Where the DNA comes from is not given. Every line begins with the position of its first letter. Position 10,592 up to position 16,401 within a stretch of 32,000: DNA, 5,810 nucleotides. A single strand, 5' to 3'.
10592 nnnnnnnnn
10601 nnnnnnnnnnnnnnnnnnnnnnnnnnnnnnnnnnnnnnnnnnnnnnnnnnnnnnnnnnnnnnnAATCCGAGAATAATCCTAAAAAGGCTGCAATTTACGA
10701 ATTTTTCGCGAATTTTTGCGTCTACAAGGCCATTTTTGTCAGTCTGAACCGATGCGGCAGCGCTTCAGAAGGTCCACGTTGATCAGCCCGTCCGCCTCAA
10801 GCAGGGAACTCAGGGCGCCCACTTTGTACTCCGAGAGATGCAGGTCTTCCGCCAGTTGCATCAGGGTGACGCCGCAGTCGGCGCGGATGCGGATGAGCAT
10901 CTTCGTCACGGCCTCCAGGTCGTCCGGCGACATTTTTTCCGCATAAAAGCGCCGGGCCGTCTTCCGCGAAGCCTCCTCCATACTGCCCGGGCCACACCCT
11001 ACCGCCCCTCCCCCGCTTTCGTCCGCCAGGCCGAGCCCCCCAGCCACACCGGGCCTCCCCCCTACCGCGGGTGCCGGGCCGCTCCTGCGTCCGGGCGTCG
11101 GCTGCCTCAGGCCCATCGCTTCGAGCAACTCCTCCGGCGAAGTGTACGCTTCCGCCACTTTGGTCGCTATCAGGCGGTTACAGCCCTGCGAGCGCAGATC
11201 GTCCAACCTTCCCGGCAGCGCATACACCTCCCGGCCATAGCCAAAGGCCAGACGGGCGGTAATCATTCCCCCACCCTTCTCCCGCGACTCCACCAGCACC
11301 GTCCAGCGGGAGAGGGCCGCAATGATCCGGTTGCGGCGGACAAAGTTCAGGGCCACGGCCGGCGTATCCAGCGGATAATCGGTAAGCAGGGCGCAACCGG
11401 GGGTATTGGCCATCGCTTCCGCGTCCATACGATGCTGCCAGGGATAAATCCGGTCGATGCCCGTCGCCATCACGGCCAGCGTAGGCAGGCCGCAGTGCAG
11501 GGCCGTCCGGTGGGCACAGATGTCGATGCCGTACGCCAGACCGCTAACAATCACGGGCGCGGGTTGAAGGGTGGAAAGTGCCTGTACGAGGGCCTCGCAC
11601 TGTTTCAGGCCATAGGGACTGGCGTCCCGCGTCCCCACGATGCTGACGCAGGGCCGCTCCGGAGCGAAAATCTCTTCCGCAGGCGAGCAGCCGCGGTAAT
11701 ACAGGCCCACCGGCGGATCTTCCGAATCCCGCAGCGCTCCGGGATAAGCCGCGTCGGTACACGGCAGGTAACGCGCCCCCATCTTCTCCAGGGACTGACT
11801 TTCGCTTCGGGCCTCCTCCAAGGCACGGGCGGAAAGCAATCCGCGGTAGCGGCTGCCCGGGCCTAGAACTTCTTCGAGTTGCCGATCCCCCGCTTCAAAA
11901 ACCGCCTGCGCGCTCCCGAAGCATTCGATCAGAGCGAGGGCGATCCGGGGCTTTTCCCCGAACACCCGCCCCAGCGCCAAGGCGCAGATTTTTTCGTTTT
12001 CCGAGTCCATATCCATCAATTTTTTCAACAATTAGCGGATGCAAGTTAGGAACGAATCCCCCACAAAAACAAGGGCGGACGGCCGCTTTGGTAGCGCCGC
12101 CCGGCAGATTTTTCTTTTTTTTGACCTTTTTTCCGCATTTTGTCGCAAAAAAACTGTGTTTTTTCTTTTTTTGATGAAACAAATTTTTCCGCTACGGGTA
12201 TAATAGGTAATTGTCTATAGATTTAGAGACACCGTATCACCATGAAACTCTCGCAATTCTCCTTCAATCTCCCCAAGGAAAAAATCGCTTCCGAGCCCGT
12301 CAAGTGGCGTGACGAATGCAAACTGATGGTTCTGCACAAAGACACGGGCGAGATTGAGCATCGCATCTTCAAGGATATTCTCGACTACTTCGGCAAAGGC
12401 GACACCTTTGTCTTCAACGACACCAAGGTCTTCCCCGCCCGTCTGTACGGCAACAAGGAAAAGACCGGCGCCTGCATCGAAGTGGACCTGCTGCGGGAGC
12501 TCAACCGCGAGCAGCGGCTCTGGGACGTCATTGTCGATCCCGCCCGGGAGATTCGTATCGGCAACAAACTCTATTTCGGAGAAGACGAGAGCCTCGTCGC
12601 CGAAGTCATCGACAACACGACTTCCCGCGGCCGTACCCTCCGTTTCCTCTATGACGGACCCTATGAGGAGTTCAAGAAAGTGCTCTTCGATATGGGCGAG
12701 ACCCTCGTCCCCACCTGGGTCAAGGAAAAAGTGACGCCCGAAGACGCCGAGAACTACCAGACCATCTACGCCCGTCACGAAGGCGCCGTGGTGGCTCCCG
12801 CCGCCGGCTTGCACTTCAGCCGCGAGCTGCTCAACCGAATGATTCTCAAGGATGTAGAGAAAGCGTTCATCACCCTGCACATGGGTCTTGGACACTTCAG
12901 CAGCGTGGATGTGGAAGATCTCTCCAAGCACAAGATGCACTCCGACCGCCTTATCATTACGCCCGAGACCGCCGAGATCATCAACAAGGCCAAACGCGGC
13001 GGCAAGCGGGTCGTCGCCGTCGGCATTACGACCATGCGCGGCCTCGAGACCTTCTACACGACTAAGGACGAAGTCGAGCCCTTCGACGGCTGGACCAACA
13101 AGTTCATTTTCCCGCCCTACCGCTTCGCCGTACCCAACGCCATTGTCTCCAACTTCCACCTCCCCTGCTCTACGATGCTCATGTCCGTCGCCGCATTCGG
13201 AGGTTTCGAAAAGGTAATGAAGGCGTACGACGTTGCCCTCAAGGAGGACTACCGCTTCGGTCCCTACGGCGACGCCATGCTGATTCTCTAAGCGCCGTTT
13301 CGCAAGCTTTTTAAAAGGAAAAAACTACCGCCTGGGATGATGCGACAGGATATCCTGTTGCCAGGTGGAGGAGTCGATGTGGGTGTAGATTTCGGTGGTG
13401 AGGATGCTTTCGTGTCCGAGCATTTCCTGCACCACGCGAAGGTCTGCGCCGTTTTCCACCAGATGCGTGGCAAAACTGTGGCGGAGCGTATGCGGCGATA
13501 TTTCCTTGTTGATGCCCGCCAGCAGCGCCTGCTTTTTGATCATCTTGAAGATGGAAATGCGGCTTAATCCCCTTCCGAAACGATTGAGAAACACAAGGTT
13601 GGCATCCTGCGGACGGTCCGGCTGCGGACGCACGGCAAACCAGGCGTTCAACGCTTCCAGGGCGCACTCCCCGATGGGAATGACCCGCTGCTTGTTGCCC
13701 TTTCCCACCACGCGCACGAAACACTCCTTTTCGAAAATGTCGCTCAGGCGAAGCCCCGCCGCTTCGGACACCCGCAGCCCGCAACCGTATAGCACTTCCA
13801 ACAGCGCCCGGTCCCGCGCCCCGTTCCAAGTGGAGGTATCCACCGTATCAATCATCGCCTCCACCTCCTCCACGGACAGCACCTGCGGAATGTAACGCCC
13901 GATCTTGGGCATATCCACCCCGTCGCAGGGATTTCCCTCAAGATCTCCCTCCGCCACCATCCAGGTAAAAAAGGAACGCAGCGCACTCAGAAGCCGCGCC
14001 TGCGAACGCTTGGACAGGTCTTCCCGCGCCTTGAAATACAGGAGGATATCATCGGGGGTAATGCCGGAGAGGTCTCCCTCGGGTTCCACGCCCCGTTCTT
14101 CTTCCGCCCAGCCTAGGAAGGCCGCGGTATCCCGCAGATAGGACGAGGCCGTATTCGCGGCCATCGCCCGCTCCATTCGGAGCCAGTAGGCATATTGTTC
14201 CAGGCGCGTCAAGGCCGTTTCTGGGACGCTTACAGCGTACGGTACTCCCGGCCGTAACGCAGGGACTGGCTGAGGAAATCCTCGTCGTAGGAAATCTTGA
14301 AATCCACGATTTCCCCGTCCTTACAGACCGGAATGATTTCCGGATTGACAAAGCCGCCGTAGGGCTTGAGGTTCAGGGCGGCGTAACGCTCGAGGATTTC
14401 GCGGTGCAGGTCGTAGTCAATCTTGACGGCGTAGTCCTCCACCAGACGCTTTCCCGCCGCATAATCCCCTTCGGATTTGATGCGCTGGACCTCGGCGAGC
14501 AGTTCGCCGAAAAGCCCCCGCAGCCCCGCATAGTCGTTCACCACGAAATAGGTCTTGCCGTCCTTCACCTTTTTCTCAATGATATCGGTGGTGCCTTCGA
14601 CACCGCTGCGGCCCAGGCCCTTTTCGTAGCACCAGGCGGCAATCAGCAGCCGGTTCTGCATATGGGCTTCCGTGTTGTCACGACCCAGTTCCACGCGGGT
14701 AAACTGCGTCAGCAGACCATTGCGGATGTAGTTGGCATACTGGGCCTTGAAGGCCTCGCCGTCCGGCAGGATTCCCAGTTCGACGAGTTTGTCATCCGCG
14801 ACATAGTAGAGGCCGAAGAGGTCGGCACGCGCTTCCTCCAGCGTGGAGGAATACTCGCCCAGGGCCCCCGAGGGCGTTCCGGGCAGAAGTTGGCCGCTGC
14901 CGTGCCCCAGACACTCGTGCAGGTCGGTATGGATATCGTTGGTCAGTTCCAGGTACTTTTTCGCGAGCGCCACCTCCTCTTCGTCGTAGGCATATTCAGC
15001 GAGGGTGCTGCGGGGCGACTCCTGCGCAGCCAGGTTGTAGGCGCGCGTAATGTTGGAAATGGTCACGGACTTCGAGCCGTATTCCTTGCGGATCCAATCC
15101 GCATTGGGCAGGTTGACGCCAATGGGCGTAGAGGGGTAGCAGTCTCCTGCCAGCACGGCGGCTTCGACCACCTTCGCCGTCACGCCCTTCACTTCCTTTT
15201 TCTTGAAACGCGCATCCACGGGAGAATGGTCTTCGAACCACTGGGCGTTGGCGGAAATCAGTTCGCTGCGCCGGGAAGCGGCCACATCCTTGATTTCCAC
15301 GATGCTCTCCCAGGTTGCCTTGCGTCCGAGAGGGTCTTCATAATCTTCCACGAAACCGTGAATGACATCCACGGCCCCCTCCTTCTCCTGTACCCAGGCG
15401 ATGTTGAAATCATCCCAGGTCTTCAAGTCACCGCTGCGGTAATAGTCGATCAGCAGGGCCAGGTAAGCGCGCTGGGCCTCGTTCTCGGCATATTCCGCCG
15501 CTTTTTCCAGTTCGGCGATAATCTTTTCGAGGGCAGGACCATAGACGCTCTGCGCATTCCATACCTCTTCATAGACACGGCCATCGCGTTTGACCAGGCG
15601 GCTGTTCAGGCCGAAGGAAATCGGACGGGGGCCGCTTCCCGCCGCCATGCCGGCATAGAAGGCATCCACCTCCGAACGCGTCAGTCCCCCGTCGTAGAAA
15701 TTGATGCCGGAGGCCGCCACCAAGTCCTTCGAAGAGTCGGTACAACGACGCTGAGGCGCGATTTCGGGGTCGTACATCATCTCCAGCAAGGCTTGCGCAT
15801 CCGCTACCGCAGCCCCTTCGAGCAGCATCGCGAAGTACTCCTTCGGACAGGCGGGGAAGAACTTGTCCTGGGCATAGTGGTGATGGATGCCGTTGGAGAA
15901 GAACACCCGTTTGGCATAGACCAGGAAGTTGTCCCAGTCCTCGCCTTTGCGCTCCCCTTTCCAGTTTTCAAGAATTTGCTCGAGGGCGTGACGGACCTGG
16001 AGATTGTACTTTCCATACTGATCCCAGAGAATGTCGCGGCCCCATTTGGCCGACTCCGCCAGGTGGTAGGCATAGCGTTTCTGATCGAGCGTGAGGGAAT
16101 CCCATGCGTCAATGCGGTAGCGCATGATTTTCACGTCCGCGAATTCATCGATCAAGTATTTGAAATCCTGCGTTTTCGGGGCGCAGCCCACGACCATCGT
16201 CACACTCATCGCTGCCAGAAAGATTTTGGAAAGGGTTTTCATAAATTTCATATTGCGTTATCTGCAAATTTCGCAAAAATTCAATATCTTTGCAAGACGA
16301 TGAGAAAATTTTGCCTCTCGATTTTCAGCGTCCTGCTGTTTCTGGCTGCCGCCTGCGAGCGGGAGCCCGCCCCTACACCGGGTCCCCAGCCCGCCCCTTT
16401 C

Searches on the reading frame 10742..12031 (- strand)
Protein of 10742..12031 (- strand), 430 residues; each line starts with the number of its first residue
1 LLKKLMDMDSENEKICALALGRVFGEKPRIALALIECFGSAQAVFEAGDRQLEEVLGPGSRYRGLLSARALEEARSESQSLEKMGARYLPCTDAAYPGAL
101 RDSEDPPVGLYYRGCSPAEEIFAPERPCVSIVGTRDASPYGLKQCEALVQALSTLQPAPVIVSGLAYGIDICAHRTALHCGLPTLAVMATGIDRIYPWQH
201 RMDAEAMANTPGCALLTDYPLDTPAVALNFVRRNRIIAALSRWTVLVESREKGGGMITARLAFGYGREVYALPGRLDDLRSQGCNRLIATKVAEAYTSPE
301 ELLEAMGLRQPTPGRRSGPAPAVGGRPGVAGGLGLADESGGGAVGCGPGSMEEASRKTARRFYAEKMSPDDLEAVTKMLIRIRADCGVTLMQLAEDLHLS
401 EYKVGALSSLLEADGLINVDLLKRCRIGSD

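Call 6: search_protein_families(library=pfam, proteins=[window:10742-12031:-], max_evalue=0.001)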
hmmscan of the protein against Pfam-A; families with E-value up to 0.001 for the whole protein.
window:10742-12031:- (430 aa): 1 family
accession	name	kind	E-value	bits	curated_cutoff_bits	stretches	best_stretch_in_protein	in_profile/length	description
PF02481.21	DNA_processg_A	-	6.4e-61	205.7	29.6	1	81-294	2-208/212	DNA recombination-mediator protein A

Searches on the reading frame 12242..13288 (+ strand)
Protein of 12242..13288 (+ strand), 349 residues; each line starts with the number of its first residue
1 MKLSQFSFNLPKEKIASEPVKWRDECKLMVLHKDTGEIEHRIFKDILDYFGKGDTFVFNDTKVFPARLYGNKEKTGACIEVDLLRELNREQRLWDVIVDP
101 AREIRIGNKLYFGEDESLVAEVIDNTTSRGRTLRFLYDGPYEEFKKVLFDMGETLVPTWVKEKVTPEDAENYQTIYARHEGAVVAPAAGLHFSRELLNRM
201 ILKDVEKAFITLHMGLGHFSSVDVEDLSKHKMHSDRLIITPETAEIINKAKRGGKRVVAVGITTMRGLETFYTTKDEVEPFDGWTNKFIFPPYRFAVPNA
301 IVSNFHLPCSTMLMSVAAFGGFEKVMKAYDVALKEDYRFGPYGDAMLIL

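Call 86: search_protein_families(library=pfam, proteins=[window:12242-13288:+], max_evalue=0.0001)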
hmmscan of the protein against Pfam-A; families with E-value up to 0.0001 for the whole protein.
window:12242-13288:+ (349 aa): 1 family
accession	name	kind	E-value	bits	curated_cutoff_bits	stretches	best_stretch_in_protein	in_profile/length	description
PF02547.20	Queuosine_synth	-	1.6e-118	395.9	25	1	3-348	1-322/322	Queuosine biosynthesis protein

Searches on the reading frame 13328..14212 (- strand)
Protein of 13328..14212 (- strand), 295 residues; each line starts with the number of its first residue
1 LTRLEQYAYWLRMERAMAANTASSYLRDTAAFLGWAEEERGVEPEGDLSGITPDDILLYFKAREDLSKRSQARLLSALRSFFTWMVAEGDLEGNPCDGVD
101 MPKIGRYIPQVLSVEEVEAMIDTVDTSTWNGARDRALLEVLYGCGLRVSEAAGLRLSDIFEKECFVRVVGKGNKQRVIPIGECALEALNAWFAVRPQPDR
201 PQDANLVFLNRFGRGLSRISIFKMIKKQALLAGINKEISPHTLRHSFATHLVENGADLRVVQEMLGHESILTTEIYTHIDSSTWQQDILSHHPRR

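Call 6: search_protein_families(library=pfam, proteins=[window:13328-14212:-], max_evalue=0.001)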
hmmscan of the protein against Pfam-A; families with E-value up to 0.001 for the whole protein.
window:13328-14212:- (295 aa): 3 families
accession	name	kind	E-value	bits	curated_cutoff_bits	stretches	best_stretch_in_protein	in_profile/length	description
PF00589.27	Phage_integrase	-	1.6e-47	161.9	27.1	1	111-280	2-169/172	Phage integrase family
PF02899.23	Phage_int_SAM_1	-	1.7e-13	51.1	22.3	1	4-89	1-83/83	Phage integrase, N-terminal SAM-like domain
PF13495.12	Phage_int_SAM_4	-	0.00027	21.7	27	1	15-86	12-79/85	Phage integrase, N-terminal SAM-like domain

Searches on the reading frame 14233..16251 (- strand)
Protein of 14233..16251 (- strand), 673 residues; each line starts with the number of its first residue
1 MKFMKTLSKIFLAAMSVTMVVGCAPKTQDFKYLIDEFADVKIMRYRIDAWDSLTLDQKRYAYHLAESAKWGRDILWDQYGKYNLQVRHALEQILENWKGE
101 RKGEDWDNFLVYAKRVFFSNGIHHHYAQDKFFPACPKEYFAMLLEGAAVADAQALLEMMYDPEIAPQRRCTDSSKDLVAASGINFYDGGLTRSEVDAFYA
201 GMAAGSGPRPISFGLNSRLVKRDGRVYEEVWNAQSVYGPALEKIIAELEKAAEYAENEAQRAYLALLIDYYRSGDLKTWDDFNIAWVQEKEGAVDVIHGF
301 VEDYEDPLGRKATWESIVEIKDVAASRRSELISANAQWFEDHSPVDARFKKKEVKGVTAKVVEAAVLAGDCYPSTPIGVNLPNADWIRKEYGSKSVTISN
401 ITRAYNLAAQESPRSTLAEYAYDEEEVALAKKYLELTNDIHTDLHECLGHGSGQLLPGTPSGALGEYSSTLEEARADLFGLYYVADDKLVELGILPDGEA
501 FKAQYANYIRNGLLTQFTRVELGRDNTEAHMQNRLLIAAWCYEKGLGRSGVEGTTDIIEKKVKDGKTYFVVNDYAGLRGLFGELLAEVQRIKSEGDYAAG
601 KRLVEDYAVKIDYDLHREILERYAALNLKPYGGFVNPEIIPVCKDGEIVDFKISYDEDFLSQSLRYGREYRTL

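Call 6: search_protein_families(library=pfam, proteins=[window:14233-16251:-], max_evalue=0.001)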
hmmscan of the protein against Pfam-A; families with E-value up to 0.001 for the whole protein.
window:14233-16251:- (673 aa): 1 family
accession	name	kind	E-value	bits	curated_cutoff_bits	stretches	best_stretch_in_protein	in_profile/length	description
PF03571.21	Peptidase_M49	-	5.5e-45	154.2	21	2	235-462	99-315/548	Peptidase family M49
